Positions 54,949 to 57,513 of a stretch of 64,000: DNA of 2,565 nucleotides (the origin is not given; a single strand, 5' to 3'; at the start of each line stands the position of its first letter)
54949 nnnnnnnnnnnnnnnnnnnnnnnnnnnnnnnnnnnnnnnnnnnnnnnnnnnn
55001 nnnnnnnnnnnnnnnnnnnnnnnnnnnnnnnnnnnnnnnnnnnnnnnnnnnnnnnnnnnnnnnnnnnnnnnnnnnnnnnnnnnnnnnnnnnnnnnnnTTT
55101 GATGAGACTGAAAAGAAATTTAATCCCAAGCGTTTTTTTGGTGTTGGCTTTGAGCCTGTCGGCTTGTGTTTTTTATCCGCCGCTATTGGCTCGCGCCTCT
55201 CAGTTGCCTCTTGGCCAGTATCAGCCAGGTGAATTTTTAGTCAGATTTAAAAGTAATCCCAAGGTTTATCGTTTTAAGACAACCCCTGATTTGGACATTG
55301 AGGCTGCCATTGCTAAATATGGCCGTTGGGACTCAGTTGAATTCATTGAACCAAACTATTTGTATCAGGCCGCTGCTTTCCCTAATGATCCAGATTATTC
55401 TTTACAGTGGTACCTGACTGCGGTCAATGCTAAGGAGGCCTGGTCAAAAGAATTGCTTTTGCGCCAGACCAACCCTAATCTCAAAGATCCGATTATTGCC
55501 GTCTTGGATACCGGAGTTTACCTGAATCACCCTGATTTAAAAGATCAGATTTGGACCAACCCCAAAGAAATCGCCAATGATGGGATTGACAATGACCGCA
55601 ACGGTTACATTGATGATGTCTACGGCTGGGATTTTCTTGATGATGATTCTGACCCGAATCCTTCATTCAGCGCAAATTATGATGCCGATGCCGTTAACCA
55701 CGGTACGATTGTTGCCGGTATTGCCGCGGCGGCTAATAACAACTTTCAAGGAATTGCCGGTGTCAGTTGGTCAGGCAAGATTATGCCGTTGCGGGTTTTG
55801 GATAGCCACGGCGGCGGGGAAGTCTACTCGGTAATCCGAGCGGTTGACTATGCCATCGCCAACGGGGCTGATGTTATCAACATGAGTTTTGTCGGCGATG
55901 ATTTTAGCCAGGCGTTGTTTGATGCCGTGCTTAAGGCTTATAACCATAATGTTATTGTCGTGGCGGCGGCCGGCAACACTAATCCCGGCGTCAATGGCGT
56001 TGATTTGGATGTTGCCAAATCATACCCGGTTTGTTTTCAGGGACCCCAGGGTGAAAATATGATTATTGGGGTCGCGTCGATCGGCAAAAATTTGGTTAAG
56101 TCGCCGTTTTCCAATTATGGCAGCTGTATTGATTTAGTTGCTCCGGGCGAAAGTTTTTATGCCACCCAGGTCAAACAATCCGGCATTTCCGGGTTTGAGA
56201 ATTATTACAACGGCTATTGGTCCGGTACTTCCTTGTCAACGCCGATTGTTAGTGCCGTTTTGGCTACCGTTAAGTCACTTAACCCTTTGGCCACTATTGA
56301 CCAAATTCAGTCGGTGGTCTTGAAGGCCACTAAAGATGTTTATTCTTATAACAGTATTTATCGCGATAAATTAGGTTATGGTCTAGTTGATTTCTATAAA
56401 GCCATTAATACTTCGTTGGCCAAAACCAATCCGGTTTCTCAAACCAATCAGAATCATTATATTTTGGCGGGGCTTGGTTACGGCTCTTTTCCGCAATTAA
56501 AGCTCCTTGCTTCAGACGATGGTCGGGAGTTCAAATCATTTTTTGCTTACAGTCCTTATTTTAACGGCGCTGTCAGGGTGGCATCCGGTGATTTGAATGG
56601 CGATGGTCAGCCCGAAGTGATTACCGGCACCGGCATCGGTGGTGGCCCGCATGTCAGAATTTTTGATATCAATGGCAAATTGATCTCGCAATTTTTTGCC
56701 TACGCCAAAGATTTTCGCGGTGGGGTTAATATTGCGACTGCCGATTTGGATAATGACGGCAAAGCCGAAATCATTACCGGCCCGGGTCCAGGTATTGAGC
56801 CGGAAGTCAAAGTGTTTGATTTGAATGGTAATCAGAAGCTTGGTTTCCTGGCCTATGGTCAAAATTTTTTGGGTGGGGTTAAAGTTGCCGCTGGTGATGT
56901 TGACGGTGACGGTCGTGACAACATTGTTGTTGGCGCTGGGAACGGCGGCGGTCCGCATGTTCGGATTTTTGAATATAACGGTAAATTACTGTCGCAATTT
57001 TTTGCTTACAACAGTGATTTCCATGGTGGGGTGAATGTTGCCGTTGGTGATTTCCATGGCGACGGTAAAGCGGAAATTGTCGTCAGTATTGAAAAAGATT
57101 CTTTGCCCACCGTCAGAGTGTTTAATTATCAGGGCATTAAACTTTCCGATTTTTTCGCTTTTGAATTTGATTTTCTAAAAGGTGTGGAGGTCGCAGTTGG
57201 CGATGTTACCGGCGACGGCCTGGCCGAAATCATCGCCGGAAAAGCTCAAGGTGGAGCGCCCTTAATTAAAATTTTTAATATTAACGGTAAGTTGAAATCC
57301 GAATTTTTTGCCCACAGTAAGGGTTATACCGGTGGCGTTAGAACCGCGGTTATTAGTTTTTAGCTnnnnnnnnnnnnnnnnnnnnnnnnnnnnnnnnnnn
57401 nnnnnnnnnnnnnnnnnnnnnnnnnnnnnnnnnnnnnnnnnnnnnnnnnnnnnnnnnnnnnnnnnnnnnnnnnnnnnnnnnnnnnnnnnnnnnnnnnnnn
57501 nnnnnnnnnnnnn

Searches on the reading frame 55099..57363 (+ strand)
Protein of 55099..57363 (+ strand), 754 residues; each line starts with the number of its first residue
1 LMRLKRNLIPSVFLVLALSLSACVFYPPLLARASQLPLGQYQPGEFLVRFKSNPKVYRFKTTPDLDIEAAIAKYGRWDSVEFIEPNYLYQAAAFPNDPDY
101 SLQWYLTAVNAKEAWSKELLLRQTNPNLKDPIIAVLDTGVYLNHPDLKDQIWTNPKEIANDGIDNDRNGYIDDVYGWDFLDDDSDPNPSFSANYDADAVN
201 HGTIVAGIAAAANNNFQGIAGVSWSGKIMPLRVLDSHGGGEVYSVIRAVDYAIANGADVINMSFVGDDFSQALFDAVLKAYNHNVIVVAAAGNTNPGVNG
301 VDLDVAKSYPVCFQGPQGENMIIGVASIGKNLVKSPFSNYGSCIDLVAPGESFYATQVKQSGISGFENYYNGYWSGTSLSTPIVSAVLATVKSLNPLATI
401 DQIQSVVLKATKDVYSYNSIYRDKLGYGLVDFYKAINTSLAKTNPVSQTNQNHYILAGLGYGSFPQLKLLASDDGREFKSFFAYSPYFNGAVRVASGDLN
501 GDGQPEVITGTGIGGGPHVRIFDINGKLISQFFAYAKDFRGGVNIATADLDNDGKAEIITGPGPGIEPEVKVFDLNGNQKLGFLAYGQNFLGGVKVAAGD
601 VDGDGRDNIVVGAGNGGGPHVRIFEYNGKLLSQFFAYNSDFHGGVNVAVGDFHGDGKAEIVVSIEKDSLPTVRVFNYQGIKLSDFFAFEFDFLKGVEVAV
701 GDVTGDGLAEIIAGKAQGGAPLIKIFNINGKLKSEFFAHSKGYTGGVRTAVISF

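Call 11: search_protein_families(library=pfam, proteins=[window:55099-57363:+], max_evalue=0.001)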
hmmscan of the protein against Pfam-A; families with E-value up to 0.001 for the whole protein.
window:55099-57363:+ (754 aa): 3 families
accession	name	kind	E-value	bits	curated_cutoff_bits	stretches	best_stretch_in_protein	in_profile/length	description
PF00082.27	Peptidase_S8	-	5.4e-48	164.2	21.8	1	129-427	2-287/288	Subtilase family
PF01839.29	FG-GAP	-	2.2e-19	69.4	22.1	1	593-617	2-26/37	FG-GAP repeat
PF13517.12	FG-GAP_3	-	1.1e-17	64.8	26.9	2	498-559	1-60/61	FG-GAP-like repeat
